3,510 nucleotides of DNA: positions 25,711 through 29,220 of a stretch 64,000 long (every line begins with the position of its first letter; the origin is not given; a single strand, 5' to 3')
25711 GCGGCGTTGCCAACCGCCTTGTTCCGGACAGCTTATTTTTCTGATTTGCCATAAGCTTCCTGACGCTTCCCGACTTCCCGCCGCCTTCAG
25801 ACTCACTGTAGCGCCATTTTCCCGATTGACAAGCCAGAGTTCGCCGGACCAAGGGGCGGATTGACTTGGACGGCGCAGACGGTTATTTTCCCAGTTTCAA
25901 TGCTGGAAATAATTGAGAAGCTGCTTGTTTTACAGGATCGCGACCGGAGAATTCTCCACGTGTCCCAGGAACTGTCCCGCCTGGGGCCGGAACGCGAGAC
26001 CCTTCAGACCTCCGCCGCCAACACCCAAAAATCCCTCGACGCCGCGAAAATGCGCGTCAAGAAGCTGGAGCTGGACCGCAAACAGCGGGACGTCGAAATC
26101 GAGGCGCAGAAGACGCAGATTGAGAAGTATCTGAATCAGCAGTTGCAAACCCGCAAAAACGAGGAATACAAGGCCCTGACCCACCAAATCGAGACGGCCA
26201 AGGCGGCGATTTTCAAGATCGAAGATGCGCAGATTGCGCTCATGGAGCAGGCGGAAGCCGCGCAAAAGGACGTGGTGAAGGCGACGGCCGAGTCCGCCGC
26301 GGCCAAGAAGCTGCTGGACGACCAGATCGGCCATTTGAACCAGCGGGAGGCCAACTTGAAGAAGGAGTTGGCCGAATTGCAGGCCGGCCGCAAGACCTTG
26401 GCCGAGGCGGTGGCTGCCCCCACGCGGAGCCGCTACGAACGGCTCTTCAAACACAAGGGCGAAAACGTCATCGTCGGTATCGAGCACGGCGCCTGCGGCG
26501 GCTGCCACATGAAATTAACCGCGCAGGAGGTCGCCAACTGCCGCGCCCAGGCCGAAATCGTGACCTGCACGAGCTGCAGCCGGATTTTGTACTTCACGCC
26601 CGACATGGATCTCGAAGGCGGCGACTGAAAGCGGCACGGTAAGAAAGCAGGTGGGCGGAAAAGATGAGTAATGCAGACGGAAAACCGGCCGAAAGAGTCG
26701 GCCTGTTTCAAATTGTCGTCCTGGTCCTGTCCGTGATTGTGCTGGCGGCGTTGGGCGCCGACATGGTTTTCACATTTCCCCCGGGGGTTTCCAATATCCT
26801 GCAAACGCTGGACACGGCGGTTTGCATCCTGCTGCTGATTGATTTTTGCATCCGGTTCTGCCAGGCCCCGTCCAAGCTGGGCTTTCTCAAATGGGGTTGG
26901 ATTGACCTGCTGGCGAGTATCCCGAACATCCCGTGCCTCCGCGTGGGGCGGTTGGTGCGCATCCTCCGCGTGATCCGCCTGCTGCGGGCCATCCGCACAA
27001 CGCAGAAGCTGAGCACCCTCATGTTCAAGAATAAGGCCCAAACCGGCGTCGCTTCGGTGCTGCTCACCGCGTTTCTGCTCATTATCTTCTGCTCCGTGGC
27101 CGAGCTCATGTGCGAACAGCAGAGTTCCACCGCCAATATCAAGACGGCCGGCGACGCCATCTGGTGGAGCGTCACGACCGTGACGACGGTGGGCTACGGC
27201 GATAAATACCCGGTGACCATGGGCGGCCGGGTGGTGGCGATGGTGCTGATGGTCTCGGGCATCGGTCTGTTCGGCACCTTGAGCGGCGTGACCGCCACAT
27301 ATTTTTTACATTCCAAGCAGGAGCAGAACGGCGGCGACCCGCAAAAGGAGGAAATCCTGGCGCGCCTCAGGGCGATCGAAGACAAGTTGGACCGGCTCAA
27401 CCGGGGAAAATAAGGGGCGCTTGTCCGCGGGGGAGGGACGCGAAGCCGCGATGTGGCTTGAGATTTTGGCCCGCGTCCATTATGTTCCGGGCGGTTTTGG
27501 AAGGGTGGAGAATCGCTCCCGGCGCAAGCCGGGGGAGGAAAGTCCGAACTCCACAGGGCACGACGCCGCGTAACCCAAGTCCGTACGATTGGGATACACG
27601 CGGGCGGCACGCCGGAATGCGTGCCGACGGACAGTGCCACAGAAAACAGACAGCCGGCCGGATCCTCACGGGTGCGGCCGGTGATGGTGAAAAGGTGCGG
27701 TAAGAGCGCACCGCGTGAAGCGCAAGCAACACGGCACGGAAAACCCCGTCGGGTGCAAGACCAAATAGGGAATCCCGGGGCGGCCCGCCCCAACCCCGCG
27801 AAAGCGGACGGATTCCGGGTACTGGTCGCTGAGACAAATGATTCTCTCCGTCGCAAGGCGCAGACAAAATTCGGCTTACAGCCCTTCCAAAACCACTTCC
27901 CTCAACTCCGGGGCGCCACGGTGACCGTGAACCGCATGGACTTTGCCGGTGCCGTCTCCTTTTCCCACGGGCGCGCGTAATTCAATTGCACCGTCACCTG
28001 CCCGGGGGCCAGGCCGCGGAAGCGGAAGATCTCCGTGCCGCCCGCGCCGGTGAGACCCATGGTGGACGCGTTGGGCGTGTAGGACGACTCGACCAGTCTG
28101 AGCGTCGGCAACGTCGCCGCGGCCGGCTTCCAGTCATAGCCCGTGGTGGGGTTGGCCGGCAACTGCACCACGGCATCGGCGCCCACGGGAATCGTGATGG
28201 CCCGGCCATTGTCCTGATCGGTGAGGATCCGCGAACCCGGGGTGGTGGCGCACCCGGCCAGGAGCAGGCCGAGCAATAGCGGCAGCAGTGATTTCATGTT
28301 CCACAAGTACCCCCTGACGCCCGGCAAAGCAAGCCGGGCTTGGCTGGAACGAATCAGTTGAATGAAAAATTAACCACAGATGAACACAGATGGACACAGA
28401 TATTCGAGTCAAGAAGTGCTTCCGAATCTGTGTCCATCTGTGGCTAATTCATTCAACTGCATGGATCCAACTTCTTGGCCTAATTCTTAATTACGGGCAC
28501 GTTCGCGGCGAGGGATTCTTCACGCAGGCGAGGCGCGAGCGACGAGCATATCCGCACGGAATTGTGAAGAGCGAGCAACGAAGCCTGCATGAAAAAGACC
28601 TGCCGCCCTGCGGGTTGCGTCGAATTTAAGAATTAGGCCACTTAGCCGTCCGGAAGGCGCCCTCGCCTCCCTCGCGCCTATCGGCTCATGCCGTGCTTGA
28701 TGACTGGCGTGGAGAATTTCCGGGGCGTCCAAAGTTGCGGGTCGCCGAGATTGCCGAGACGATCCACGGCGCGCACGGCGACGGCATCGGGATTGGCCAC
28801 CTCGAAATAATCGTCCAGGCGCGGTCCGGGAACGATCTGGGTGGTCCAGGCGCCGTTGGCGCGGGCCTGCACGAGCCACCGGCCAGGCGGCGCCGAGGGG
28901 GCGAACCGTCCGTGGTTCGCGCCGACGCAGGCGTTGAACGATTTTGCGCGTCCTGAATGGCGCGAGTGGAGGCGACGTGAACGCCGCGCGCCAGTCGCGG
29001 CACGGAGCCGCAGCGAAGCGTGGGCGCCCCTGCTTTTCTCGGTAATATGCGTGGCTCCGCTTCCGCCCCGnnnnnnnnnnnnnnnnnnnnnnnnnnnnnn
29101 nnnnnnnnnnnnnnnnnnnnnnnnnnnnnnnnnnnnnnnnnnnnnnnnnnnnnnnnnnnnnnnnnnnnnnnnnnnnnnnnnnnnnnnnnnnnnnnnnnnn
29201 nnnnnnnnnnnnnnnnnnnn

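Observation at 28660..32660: The lower-GC adhesin gene is bracketed by a ~207-bp direct duplication of the GHL10 gene's 3' end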

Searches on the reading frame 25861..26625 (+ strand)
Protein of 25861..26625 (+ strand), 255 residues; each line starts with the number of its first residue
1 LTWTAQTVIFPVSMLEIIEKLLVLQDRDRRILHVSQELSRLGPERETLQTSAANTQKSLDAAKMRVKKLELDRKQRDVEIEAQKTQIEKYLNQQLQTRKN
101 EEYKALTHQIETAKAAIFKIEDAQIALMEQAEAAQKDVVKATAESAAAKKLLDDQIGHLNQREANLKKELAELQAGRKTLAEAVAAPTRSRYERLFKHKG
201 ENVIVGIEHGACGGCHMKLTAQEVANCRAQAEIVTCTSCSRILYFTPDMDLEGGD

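Call 10: search_protein_families(library=pfam, proteins=[window:25861-26625:+], max_evalue=0.01)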
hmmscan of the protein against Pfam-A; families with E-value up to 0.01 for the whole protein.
window:25861-26625:+ (255 aa): 2 families
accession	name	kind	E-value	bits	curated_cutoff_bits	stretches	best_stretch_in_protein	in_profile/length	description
PF02591.20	Zn_ribbon_9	-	1.4e-10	41.5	29.1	1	211-243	1-33/33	C4-type zinc ribbon domain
PF24481.2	CT398_CC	-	2.8e-08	34.2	27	1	30-200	7-180/180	CT398-like coiled coil hairpin domain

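Call 28: find_related_loci(query=window:25861-26625:+, collection=metagenome_contigs, flank=10000)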
Query window:25861-26625:+ (255 aa) in metagenome_contigs; peptide patterns used: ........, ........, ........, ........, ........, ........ (x = any residue, [..] = any of these).
599 stretches matched a pattern (row limit reached: there are more); 409 encode a relative of the query (tblastn E <= 1e-3); the best 80 are kept; 80 distinct loci.
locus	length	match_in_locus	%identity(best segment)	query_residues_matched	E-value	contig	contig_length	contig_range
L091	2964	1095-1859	85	1-255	3e-143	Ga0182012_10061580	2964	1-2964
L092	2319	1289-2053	74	1-255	1e-125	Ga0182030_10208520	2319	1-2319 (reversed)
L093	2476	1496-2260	73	1-255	1e-124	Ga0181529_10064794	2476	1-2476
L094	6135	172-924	73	1-251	2e-117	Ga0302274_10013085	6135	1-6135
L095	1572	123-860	72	10-255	5e-124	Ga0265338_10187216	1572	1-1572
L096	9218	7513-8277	71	1-255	6e-115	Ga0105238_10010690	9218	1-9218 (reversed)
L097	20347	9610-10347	72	10-255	1e-114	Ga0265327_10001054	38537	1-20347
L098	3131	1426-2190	71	1-255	3e-118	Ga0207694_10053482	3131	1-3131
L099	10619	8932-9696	71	1-255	6e-115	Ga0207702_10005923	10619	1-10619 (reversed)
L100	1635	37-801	71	1-255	2e-123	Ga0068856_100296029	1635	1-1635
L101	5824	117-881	70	1-255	5e-114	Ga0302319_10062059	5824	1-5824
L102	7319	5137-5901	71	1-255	8e-114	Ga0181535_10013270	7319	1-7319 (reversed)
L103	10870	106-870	71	1-255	6e-114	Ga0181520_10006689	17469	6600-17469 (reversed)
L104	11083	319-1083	71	1-255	8e-114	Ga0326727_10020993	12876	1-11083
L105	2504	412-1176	70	1-255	2e-118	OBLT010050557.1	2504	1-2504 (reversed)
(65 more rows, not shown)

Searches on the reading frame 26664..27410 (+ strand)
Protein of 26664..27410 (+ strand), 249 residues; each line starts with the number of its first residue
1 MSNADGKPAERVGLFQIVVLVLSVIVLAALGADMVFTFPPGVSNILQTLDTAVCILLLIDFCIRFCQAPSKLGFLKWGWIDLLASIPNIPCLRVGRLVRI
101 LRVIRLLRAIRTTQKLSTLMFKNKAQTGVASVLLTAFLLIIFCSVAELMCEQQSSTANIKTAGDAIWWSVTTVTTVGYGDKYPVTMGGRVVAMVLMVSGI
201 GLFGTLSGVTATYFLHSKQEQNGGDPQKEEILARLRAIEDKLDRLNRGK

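Call 10: search_protein_families(library=pfam, proteins=[window:26664-27410:+], max_evalue=0.01)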
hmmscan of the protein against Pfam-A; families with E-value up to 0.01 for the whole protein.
window:26664-27410:+ (249 aa): 2 families
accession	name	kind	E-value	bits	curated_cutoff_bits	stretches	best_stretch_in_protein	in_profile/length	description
PF00520.37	Ion_trans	-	1.6e-23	83.6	25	1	19-220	6-239/241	Ion transport protein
PF07885.22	Ion_trans_2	-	8.1e-17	61.3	22.5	1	137-214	4-77/79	Ion channel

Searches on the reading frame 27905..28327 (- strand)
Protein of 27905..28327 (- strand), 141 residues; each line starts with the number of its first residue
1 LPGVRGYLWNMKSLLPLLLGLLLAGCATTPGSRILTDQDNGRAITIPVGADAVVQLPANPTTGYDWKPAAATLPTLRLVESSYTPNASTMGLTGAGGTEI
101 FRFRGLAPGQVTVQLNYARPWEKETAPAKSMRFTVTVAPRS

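Call 10: search_protein_families(library=pfam, proteins=[window:27905-28327:-], max_evalue=0.01)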
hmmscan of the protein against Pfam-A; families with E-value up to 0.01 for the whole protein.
window:27905-28327:- (141 aa): 1 family
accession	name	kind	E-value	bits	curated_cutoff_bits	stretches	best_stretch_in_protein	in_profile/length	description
PF09394.16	Inhibitor_I42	-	4.2e-26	91.5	27.2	1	46-136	2-90/91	Chagasin family peptidase inhibitor I42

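Call 38: find_homologous_proteins(query=window:27905-28297:-, max_evalue=1e-10)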
Query window:27905-28297:- (131 aa): 2 proteins with E <= 1e-10 among 153 candidates.
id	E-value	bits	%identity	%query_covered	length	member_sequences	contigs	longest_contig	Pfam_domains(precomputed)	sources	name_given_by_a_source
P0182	1.6e-79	282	100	100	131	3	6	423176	PF09394.17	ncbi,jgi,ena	jgi:inhibitor of cysteine peptidase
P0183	1.0e-36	144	54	84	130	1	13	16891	PF09394.17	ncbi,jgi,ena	-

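Call 39: find_encoding_contigs(protein=P0182, flank=10000, max_places=10)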
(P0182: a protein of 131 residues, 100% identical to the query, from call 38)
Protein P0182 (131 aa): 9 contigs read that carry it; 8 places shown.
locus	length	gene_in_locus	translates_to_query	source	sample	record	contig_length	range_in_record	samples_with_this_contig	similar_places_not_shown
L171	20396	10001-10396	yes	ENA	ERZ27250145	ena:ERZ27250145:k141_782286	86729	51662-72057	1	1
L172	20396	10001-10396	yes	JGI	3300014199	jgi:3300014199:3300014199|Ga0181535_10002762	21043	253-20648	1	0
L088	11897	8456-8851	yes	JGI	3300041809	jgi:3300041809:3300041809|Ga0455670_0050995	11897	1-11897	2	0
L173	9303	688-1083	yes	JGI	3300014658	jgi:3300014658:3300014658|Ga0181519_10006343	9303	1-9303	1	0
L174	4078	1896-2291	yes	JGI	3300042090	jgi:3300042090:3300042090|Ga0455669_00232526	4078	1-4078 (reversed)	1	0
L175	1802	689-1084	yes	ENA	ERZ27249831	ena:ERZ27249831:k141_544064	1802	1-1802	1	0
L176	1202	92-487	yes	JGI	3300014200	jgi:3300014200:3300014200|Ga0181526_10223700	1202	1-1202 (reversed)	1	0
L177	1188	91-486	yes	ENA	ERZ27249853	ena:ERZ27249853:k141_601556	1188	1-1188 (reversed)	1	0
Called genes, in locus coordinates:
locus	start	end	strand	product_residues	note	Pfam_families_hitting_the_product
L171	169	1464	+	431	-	-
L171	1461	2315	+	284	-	PF09721:Exosortase_EpsH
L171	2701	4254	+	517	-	PF00089:Trypsin, PF13365:Trypsin_2, PF17815:PDZ_3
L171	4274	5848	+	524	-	PF02638:GHL10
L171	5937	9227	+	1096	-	PF17963:Big_9, PF17892:Cadherin_5 (weak), PF17963:Big_9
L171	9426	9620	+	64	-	-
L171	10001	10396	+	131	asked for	PF09394:Inhibitor_I42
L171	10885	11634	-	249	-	PF00520:Ion_trans, PF07885:Ion_trans_2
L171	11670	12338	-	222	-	PF24481:CT398_CC, PF02591:Zn_ribbon_9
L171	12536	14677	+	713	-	PF00989:PAS (faint), PF13188:PAS_8 (faint), PF13426:PAS_9 (faint), PF08448:PAS_4, PF01590:GAF, PF13185:GAF_2, PF07730:HisKA_3, PF02518:HATPase_c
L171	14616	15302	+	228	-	PF00072:Response_reg, PF08281:Sigma70_r4_2 (weak), PF00196:GerE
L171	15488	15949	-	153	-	-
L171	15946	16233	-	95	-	PF02617:ClpS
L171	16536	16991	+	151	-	-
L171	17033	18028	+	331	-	PF13428:TPR_14 (faint), PF13432:TPR_16 (faint), PF07719:TPR_2 (faint), PF13174:TPR_6 (faint), PF13525:YfiO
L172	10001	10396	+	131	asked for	PF09394:Inhibitor_I42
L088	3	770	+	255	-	?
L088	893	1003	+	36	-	-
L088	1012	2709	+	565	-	PF00089:Trypsin, PF13365:Trypsin_2, PF17815:PDZ_3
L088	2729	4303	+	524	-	PF02638:GHL10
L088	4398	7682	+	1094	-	PF17963:Big_9, PF17892:Cadherin_5 (weak), PF17963:Big_9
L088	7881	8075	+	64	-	-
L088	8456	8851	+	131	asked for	PF09394:Inhibitor_I42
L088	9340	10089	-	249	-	PF00520:Ion_trans, PF07885:Ion_trans_2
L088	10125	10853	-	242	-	PF24481:CT398_CC, PF02591:Zn_ribbon_9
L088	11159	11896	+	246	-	?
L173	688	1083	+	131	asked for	PF09394:Inhibitor_I42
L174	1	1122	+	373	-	?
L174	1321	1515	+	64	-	-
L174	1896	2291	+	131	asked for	PF09394:Inhibitor_I42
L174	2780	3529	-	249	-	PF00520:Ion_trans, PF07885:Ion_trans_2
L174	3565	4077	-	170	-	?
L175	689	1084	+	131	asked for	PF09394:Inhibitor_I42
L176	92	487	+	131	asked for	PF09394:Inhibitor_I42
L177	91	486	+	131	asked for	PF09394:Inhibitor_I42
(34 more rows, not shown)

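Call 40: list_cluster_members(proteins=[P0182, P0001])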
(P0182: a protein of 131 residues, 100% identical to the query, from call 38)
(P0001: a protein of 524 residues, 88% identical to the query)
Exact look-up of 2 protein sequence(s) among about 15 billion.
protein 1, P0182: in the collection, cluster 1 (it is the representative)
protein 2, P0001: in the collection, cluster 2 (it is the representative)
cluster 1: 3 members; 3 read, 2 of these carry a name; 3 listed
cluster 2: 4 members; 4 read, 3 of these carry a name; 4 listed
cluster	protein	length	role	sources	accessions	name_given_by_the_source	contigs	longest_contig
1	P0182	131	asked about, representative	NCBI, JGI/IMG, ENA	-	inhibitor of cysteine peptidase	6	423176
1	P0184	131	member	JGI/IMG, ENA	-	inhibitor of cysteine peptidase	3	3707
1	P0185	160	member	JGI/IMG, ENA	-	-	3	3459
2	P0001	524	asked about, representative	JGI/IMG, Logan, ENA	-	uncharacterized lipoprotein YddW (UPF0748 family)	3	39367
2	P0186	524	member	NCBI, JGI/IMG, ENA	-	uncharacterized lipoprotein YddW (UPF0748 family)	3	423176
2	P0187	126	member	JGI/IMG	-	hypothetical protein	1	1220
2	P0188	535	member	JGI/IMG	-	-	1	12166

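Call 42: find_encoding_contigs(protein=P0188, flank=10000, max_places=6)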
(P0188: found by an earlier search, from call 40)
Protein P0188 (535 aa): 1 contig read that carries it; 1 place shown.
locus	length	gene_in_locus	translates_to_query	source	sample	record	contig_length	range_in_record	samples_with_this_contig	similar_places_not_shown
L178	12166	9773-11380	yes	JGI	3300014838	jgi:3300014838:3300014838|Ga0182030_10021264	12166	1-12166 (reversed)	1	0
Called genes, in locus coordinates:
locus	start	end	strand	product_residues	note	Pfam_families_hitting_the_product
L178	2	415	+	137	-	?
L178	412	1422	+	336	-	PF00535:Glycos_transf_2, PF13641:Glyco_tranf_2_3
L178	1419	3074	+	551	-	PF00535:Glycos_transf_2, PF10111:Glyco_tranf_2_2, PF13641:Glyco_tranf_2_3, PF02698:DUF218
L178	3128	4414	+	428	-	PF03446:NAD_binding_2 (weak), PF03721:UDPG_MGDP_dh_N, PF00984:UDPG_MGDP_dh, PF03720:UDPG_MGDP_dh_C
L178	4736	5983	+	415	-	-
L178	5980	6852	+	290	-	PF09721:Exosortase_EpsH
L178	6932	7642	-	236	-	PF01936:NYN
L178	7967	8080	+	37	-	-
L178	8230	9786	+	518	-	PF00089:Trypsin, PF13365:Trypsin_2, PF17815:PDZ_3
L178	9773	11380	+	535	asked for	PF02638:GHL10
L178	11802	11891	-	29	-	-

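Call 43: find_encoding_contigs(protein=P0184, flank=10000, max_places=6)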
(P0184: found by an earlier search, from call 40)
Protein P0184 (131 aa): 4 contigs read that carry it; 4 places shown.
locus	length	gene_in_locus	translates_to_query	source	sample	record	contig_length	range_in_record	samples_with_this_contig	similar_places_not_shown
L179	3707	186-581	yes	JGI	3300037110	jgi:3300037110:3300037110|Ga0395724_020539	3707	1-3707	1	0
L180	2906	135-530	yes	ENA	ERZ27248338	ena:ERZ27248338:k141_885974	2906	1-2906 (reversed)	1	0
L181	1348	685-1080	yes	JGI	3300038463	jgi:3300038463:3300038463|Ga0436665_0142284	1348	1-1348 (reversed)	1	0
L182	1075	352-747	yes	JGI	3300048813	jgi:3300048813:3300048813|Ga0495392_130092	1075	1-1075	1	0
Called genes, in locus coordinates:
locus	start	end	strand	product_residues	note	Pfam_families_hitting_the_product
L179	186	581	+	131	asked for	PF09394:Inhibitor_I42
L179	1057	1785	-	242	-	PF24481:CT398_CC, PF02591:Zn_ribbon_9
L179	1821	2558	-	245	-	-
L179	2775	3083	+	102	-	-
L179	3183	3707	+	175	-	?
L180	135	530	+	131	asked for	PF09394:Inhibitor_I42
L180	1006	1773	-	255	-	PF24481:CT398_CC, PF02591:Zn_ribbon_9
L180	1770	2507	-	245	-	-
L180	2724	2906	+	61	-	?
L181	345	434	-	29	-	-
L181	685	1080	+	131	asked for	PF09394:Inhibitor_I42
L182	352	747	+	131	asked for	PF09394:Inhibitor_I42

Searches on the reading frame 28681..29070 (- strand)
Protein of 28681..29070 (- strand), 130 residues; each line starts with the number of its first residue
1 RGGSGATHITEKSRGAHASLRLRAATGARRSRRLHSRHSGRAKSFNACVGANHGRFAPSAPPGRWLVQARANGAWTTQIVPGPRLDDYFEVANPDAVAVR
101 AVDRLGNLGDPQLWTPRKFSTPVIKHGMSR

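Call 10: search_protein_families(library=pfam, proteins=[window:28681-29070:-], max_evalue=0.01)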
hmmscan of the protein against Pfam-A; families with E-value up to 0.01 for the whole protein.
window:28681-29070:- (130 aa): 0 families
